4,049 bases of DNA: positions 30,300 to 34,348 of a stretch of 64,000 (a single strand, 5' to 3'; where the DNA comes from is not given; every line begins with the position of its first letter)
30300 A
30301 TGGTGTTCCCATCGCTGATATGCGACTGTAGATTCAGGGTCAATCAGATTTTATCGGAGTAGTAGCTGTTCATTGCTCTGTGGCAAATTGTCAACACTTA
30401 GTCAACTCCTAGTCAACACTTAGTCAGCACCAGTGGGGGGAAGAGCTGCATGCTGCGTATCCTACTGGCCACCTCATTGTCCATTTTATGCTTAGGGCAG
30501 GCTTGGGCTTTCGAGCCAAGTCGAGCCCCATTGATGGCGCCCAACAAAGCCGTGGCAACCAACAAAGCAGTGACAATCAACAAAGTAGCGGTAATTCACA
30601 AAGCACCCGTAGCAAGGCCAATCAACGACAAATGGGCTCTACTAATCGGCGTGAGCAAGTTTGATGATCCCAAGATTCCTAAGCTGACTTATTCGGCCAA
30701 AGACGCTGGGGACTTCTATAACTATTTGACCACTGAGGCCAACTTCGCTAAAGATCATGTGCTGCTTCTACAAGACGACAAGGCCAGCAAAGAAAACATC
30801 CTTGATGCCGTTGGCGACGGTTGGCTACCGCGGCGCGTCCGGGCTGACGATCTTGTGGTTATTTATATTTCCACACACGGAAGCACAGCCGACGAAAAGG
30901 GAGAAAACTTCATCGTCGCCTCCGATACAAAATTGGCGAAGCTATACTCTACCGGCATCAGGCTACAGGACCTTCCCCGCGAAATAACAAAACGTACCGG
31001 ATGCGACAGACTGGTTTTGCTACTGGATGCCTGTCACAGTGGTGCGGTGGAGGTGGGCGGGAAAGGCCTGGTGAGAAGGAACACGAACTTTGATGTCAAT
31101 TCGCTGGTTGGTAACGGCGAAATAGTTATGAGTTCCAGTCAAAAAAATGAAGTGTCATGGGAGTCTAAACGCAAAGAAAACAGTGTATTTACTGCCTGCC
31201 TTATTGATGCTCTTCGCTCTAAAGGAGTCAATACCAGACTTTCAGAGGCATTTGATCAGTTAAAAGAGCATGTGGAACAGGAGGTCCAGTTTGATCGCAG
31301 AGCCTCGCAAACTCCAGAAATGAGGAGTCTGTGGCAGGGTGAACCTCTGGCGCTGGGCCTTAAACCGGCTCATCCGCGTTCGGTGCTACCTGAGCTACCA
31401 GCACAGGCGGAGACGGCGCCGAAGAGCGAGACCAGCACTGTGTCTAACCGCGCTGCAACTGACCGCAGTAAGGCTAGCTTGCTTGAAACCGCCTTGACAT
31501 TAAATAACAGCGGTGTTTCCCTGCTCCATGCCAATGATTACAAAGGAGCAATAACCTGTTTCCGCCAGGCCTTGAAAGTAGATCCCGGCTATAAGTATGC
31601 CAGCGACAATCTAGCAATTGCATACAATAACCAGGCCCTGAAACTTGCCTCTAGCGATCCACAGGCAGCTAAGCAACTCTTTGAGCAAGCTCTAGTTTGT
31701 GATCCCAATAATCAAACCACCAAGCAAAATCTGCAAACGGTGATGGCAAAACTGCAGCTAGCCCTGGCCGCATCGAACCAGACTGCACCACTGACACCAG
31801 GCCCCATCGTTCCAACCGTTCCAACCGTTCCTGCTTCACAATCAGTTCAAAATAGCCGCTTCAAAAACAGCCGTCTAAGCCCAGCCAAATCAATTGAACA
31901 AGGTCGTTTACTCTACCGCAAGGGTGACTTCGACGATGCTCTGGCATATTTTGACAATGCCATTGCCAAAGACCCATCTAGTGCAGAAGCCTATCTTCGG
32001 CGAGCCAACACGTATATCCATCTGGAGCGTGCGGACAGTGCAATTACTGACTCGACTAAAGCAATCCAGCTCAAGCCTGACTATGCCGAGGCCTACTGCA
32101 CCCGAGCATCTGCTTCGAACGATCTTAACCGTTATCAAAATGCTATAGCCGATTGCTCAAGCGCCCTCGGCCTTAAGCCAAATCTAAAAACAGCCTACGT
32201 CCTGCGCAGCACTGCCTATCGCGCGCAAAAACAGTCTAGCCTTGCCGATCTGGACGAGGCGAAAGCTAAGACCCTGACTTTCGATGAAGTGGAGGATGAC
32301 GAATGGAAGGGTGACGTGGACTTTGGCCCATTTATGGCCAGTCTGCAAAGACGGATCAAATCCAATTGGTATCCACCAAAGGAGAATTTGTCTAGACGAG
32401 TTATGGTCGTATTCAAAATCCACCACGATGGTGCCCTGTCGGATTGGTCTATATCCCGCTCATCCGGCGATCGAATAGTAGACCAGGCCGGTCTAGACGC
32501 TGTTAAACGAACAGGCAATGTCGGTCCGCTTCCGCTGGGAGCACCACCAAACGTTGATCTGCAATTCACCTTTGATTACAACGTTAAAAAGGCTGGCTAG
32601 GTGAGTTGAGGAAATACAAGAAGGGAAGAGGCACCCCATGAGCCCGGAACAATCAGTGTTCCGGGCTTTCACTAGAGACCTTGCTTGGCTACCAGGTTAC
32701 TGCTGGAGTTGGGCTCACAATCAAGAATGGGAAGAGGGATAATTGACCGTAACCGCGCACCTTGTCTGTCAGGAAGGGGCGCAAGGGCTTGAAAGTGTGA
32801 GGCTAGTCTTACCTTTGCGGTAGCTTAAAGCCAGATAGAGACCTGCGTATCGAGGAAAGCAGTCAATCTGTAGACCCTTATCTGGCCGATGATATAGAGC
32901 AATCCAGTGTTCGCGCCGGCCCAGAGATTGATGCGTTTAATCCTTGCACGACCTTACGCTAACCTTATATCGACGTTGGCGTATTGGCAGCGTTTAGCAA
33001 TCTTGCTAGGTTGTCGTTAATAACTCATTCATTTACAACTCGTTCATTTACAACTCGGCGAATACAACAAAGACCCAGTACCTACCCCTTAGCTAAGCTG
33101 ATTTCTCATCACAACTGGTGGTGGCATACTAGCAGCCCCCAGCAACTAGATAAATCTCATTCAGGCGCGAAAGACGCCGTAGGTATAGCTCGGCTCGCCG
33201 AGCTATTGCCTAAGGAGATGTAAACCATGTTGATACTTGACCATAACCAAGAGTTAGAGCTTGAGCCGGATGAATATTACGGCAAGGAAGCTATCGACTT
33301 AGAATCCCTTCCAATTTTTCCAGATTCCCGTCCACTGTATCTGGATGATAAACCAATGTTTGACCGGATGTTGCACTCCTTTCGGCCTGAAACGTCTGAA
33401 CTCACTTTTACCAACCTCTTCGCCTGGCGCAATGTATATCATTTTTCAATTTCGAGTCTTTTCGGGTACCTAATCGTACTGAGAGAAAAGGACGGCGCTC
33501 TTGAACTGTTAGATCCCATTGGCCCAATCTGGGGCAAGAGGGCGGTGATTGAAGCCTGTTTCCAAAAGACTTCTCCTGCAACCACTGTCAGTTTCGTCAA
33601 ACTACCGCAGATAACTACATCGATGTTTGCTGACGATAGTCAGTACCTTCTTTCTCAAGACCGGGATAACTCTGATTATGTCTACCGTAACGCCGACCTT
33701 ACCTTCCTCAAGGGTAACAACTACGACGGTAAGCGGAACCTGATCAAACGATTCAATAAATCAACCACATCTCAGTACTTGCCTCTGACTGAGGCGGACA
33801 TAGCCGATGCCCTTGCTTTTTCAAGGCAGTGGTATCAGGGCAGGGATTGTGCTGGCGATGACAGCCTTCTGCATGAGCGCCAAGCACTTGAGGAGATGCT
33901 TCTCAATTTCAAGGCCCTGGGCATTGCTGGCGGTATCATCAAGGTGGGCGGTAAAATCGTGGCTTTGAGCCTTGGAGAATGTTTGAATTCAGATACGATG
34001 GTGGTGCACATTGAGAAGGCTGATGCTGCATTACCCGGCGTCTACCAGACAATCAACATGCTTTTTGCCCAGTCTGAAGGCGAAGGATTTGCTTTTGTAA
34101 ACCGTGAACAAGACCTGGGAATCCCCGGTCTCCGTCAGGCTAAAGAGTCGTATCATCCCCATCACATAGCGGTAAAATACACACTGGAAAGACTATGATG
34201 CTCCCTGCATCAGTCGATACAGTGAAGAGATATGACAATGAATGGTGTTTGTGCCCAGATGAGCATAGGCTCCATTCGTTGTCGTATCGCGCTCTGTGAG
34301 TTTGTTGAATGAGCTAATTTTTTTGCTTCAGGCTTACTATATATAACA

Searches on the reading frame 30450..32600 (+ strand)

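Call 39: search_protein_families(library=pfam, proteins=[window:30450-32600:+], max_evalue=0.001)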
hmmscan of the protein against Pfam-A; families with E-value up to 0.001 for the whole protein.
window:30450-32600:+ (716 aa): 18 families
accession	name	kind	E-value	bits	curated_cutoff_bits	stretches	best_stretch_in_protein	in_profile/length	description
PF00515.34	TPR_1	-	1.3e-24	85.4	27.8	3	348-381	1-34/34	Tetratricopeptide repeat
PF00656.27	Peptidase_C14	-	1.1e-21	78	21.4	1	61-293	2-225/233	Caspase domain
PF07719.23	TPR_2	-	4.6e-21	73.6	27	2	349-380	2-33/34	Tetratricopeptide repeat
PF13432.12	TPR_16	-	7.7e-17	61.8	32.7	1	483-544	2-63/65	Tetratricopeptide repeat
PF13181.12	TPR_8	-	7.2e-16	57.4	25.7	1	512-545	1-34/34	Tetratricopeptide repeat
PF13414.12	TPR_11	-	5.9e-15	55.1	26.8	1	485-522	1-38/42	TPR repeat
PF13428.12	TPR_14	-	2.1e-12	46.8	23.5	1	485-520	8-43/44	Tetratricopeptide repeat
PF13103.11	TonB_2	-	5.3e-12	46.1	22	1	627-706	3-85/85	TonB C terminal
PF14559.12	TPR_19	-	9e-12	45.6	25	1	489-532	2-45/68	Tetratricopeptide repeat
PF13424.12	TPR_12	-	6.5e-11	42.7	30.1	1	346-415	1-72/77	Tetratricopeptide repeat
PF13431.12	TPR_17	-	7.9e-10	38.7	24.4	1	500-532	1-33/34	Tetratricopeptide repeat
PF13371.12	TPR_9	-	3.5e-09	37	35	0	521-587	4-70/73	Tetratricopeptide repeat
PF13176.12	TPR_7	-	1.1e-06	28.7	27.9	0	485-512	6-35/36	Tetratricopeptide repeat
PF03544.19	TonB_C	-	1.9e-06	28.7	24.6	1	650-711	17-78/79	Gram-negative bacterial TonB protein C-terminal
PF25575.1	TPR_BSK1_C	-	6.5e-06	26.5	42.2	1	484-551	48-116/118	Serine/threonine-protein kinase BSK1-like, TPR repeats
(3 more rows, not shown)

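Call 83: search_protein_families(library=padloc, proteins=[window:30450-32600:+], max_evalue=0.001)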
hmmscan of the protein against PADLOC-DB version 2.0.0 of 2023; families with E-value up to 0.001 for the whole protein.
window:30450-32600:+ (716 aa): 0 families

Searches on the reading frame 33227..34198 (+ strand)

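Call 39: search_protein_families(library=pfam, proteins=[window:33227-34198:+], max_evalue=0.001)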
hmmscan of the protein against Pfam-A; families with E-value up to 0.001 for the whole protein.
window:33227-34198:+ (323 aa): 1 family
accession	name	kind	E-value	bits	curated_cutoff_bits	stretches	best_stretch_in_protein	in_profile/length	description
PF09924.15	LPG_synthase_C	-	5.5e-48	164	27.5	1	54-320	6-297/298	Phosphatidylglycerol lysyltransferase, C-terminal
